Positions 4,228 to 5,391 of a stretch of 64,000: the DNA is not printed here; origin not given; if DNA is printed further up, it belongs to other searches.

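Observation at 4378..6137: Orphan, translationally coupled pair of RimK-type ATP-grasp ligases on an A+T-rich islet next to ugd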

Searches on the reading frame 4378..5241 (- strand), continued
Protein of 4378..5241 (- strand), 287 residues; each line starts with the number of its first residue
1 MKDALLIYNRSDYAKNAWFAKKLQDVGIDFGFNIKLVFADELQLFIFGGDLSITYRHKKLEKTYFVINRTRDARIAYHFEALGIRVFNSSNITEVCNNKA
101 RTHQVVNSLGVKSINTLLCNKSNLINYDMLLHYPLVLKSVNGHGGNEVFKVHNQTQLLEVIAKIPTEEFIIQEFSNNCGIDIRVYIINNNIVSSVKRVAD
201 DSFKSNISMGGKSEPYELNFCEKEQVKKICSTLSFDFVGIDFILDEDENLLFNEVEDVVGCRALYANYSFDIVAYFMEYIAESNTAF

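Call 25: search_solved_structures(query=window:4378-5241:-, max_evalue=0.001, show_alignments=2)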
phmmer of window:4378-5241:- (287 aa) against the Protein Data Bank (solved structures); distinct sequences matched with E-value up to 0.001: 10.
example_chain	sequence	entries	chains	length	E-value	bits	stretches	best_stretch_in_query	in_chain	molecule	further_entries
3vpb_A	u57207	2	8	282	2.3e-12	50.1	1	79-283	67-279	Putative acetylornithine deacetylase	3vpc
7qys_A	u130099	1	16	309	2.3e-12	50.1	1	18-283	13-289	Probable alpha-L-glutamate ligase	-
5zct_A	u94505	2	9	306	3.5e-11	46.2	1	18-281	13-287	Ribosomal protein S6--L-glutamate ligase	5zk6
4iwx_A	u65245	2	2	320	4e-11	46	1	18-281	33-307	Ribosomal protein S6 modification protein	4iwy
3vpd_A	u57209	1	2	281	5.9e-11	45.5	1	67-276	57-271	Ribosomal protein S6 modification protein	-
1uc8_A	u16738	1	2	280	2.8e-10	43.3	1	67-273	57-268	lysine biosynthesis enzyme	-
1uc9_A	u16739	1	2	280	3.4e-10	43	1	67-273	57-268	lysine biosynthesis enzyme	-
7qyr_A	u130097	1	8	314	2.2e-09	40.3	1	46-282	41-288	Probable alpha-L-glutamate ligase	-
5k2m_A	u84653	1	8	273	3.1e-08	36.5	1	76-280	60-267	RimK-related lysine biosynthesis protein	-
1gsa_A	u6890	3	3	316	0.00077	22.1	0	83-247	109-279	GLUTATHIONE SYNTHETASE | GLUTATHIONE BIOSYNTHETIC LIGASE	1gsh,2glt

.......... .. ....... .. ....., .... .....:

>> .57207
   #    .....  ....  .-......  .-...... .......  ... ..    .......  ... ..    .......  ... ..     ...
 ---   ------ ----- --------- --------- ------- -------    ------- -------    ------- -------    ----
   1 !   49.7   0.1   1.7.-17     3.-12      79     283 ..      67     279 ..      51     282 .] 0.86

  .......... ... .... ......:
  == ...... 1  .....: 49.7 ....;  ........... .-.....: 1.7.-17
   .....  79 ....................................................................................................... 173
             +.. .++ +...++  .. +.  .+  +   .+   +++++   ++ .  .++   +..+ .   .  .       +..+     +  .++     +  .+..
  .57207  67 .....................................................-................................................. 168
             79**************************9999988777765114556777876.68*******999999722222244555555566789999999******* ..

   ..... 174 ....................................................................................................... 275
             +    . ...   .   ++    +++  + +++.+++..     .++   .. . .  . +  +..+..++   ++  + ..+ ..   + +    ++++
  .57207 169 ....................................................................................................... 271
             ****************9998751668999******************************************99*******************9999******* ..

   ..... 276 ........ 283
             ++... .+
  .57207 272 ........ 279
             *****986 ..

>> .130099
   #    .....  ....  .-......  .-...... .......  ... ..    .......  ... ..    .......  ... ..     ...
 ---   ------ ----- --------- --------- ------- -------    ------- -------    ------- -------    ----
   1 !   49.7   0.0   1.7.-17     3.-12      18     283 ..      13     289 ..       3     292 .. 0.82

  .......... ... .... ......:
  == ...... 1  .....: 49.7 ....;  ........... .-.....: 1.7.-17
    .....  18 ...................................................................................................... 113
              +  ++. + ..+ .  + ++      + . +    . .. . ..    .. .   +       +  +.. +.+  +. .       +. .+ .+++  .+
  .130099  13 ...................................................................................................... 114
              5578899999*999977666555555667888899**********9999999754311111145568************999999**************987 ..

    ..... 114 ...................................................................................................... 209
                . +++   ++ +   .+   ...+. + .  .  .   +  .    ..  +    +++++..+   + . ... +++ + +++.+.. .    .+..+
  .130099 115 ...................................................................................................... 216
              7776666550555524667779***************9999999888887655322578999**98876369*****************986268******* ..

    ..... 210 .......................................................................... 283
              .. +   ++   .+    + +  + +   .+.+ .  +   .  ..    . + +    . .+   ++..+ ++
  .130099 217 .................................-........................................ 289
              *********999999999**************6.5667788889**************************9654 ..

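Call 34: search_protein_families(library=padloc, proteins=[window:4378-5241:-], max_evalue=0.01)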
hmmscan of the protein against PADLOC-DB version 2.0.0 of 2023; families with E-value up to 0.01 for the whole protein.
window:4378-5241:- (287 aa): 0 families

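Call 35: find_encoding_contigs(protein=P0126, flank=7000, max_places=2)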
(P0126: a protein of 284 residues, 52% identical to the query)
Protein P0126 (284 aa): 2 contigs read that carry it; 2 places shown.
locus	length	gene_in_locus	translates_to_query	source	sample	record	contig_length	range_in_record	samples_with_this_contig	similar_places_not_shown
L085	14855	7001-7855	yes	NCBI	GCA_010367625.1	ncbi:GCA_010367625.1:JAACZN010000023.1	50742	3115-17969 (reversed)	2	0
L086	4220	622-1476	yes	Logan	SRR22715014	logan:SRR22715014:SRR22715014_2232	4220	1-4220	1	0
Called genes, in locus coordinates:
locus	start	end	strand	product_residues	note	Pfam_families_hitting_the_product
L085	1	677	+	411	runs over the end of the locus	PF00149:Metallophos, PF12850:Metallophos_2 (weak), PF12320:SbcD_C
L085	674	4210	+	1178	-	PF13476:AAA_23, PF13555:AAA_29 (weak), PF13558:SbcC_Walker_B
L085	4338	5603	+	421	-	PF13426:PAS_9, PF00512:HisKA, PF02518:HATPase_c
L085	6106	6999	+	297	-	PF14397:ATPgrasp_ST (faint), PF02655:ATP-grasp_3, PF08443:RimK, PF02955:GSH-S_ATP (weak)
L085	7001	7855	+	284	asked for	PF02655:ATP-grasp_3 (weak), PF08443:RimK, PF02955:GSH-S_ATP, PF07478:Dala_Dala_lig_C (faint)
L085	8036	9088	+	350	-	PF01891:CbiM, PF13190:PDGLE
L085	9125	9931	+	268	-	PF02361:CbiQ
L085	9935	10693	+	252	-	PF00005:ABC_tran, PF02463:SMC_N, PF13304:AAA_21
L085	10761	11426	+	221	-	PF03193:RsgA_GTPase (faint), PF03308:MeaB (faint), PF02492:cobW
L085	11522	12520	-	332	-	PF08545:ACP_syn_III, PF08541:ACP_syn_III_C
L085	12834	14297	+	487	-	PF00015:MCPsignal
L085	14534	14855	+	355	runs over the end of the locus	PF13487:HD_5, PF01966:HD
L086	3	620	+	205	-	?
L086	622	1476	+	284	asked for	PF02655:ATP-grasp_3 (weak), PF08443:RimK, PF02955:GSH-S_ATP, PF07478:Dala_Dala_lig_C (faint)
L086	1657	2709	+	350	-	PF01891:CbiM, PF13190:PDGLE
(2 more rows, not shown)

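Call 36: find_encoding_contigs(protein=P0185, flank=7000, max_places=3)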
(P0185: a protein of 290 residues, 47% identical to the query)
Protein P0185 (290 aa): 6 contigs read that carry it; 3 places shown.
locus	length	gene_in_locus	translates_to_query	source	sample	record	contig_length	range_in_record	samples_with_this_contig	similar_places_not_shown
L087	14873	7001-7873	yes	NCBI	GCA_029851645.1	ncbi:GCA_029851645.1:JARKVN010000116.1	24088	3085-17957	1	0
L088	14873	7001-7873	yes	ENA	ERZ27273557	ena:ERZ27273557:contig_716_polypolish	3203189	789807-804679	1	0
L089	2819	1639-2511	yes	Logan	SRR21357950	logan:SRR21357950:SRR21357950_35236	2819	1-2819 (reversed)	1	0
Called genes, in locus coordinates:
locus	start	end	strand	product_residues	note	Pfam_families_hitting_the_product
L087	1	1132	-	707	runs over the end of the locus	PF00512:HisKA, PF02518:HATPase_c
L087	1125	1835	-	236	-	PF00072:Response_reg, PF00486:Trans_reg_C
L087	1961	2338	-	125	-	-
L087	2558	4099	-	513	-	-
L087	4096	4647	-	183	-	PF04542:Sigma70_r2, PF08281:Sigma70_r4_2 (weak)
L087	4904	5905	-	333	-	-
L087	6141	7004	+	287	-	PF02955:GSH-S_ATP (faint), PF14397:ATPgrasp_ST (faint), PF02655:ATP-grasp_3, PF08443:RimK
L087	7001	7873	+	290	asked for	PF08443:RimK, PF02955:GSH-S_ATP (weak)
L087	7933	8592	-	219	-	PF07853:DUF1648, PF13630:SdpI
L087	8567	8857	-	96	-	PF01022:HTH_5, PF12840:HTH_20, PF08279:HTH_11 (weak)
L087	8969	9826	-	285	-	PF09297:Zn_ribbon_NUD, PF00293:NUDIX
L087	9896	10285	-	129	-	-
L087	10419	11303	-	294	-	PF04439:Adenyl_transf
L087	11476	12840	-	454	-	PF00395:SLH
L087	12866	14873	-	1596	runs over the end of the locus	PF00404:Dockerin_1 (weak), PF00041:fn3 (weak), PF13402:Peptidase_M60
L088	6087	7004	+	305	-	PF02955:GSH-S_ATP (faint), PF14397:ATPgrasp_ST (faint), PF02655:ATP-grasp_3, PF08443:RimK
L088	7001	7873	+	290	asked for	PF08443:RimK, PF02955:GSH-S_ATP (weak)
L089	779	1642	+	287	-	PF02955:GSH-S_ATP (faint), PF14397:ATPgrasp_ST (faint), PF02655:ATP-grasp_3, PF08443:RimK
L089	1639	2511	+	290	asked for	PF08443:RimK, PF02955:GSH-S_ATP (weak)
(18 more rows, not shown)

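Call 78: predict_structure(alignment_id=A2)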
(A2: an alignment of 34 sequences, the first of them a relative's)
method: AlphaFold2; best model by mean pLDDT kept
length: 287 residues; sequences in the alignment: 34
mean_pLDDT: 91.6   pTM: 0.89
mean pLDDT of the five models: 91.6, 91.4, 91.1, 90.0, 90.0
residues with pLDDT >= 90: 227; 70-90: 50; 50-70: 9; < 50: 1
segments of 3 or more residues with pLDDT < 50: none
pLDDT, mean of each block of 10 residues (from residue 1): 96 92 97 98 95 95 95 96 95 91 95 94 78 93 80 94 92 90 95 94 76 95 96 91 94 83 91 96 76
secondary structure, 60 per line:
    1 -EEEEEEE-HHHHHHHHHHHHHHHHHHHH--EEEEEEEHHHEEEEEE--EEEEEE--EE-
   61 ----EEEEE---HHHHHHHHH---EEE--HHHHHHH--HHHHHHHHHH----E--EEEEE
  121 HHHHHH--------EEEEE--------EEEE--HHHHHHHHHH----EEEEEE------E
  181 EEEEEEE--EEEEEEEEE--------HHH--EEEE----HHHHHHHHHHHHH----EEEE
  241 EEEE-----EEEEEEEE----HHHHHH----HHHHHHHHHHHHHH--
elements in order: E2-8 H10-29 E32-38 E42-47 E50-55 E65-69 H73-81 E85-87 H90-96 H99-108 E116-120 H121-126 E135-139 E148-151 H154-163 E168-173 E180-187 E190-198 E212-215 H220-232 E237-244 E250-257 H262-267 H272-285

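Call 81: fold_search(model_id=the predicted structure, library=pdb)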
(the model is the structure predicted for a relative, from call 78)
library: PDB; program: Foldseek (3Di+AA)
matches with E <= 10: 992; with E <= 0.001: 624
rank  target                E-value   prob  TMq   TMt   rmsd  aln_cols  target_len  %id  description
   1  5zct_C                1.2e-19  1.00  0.78  0.78   4.0       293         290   24  The crystal structure of the poly-alpha-L-glutamate peptides synthetase RimK at 2.05 angstrom resolution. (released 2018-07-25)
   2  3vpb_A                1.3e-19  1.00  0.81  0.83   3.0       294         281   19  ArgX from Sulfolobus tokodaii complexed with LysW/Glu/ADP/Mg/Zn/Sulfate (released 2013-02-27)
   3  3vpb_B                2.7e-19  1.00  0.81  0.82   3.2       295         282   20  ArgX from Sulfolobus tokodaii complexed with LysW/Glu/ADP/Mg/Zn/Sulfate (released 2013-02-27)
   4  7qys_L                2.7e-19  1.00  0.82  0.80   3.5       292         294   21  Crystal structure of RimK from Pseudomonas syringae DC3000 (released 2022-10-05)
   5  7qys_A                4.3e-19  1.00  0.82  0.81   3.4       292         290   22  Crystal structure of RimK from Pseudomonas syringae DC3000 (released 2022-10-05)
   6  7qys_E                5.5e-19  1.00  0.83  0.82   3.3       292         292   21  Crystal structure of RimK from Pseudomonas syringae DC3000 (released 2022-10-05)
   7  7qys_D                6.5e-19  1.00  0.83  0.82   3.4       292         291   21  Crystal structure of RimK from Pseudomonas syringae DC3000 (released 2022-10-05)
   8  5zk6                  7.4e-19  1.00  0.80  0.79   4.0       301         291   24  Crystal structure of RimK complexed with RpsF (released 2019-03-27)
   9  3vpd_A                7.8e-19  1.00  0.79  0.80   3.1       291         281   21  LysX from Thermus thermophilus complexed with AMP-PNP (released 2013-02-27)
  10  7qyr_A                8.3e-19  1.00  0.80  0.79   4.0       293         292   19  Crystal structure of RimK from Pseudomonas aeruginosa PAO1 (released 2022-10-05)
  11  7qyr_E                8.8e-19  1.00  0.80  0.79   3.9       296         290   21  Crystal structure of RimK from Pseudomonas aeruginosa PAO1 (released 2022-10-05)
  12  7qyr_B                1.6e-18  1.00  0.80  0.80   3.7       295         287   19  Crystal structure of RimK from Pseudomonas aeruginosa PAO1 (released 2022-10-05)
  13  5k2m_A                1.8e-18  1.00  0.77  0.81   3.6       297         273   22  Bifunctional LysX/ArgX from Thermococcus kodakarensis with LysW-gamma-AAA (released 2016-09-07)
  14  7qys_J                2.4e-18  1.00  0.80  0.80   3.7       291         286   20  Crystal structure of RimK from Pseudomonas syringae DC3000 (released 2022-10-05)
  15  7qyr_D                2.4e-18  1.00  0.81  0.79   3.8       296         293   20  Crystal structure of RimK from Pseudomonas aeruginosa PAO1 (released 2022-10-05)
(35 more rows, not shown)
